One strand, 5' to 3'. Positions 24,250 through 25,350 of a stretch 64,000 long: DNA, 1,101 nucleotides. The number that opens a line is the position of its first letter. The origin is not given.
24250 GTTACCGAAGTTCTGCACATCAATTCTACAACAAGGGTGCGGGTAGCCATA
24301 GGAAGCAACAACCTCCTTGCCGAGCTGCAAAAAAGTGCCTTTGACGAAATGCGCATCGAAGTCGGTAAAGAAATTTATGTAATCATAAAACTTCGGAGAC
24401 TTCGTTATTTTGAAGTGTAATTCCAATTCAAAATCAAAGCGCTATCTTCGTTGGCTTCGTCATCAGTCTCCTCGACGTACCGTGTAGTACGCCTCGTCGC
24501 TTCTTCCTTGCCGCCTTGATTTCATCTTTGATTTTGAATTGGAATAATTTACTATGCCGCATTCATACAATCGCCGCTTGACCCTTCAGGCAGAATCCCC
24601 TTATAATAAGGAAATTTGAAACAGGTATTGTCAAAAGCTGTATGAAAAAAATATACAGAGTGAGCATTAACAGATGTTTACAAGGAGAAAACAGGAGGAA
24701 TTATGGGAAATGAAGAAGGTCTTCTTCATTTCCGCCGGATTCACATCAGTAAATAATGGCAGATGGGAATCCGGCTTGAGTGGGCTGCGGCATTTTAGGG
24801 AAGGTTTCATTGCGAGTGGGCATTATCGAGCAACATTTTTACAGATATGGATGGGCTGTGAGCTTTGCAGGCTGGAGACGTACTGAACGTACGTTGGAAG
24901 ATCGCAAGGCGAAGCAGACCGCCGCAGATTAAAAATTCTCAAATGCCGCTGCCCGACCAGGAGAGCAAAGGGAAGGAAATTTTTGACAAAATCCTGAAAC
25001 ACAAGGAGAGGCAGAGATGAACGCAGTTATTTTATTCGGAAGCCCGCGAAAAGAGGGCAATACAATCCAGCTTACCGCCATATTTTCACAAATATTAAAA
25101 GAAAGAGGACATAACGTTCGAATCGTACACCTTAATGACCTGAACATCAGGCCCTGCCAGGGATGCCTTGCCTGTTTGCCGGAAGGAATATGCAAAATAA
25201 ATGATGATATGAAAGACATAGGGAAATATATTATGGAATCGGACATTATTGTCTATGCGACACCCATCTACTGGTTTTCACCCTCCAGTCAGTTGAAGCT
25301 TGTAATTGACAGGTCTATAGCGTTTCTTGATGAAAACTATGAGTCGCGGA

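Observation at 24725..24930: Repeat family 1: ~200-nt structured non-coding element with compensatory stem changes between copies (copy E3)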

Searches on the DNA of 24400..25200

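Call 4: search_rna_families(source=window, start=24400, end=25200, threshold=evalue, max_evalue=10, show_alignments=3)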
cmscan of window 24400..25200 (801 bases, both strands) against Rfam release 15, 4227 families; matches with E-value up to 10: 3.
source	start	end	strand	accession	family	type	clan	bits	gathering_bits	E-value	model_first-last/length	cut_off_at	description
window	24647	24734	-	RF02379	csRNA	Gene; sRNA;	-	22.7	57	1.9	1-93/93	no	Cia-dependent small RNA csRNA1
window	24733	24778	-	RF04087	MIR5565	Gene; miRNA;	-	18.2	80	0.57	1-109/109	no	MIR5565 microRNA precursor family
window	24731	24776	+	RF04087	MIR5565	Gene; miRNA;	-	17.9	80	0.67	1-109/109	no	MIR5565 microRNA precursor family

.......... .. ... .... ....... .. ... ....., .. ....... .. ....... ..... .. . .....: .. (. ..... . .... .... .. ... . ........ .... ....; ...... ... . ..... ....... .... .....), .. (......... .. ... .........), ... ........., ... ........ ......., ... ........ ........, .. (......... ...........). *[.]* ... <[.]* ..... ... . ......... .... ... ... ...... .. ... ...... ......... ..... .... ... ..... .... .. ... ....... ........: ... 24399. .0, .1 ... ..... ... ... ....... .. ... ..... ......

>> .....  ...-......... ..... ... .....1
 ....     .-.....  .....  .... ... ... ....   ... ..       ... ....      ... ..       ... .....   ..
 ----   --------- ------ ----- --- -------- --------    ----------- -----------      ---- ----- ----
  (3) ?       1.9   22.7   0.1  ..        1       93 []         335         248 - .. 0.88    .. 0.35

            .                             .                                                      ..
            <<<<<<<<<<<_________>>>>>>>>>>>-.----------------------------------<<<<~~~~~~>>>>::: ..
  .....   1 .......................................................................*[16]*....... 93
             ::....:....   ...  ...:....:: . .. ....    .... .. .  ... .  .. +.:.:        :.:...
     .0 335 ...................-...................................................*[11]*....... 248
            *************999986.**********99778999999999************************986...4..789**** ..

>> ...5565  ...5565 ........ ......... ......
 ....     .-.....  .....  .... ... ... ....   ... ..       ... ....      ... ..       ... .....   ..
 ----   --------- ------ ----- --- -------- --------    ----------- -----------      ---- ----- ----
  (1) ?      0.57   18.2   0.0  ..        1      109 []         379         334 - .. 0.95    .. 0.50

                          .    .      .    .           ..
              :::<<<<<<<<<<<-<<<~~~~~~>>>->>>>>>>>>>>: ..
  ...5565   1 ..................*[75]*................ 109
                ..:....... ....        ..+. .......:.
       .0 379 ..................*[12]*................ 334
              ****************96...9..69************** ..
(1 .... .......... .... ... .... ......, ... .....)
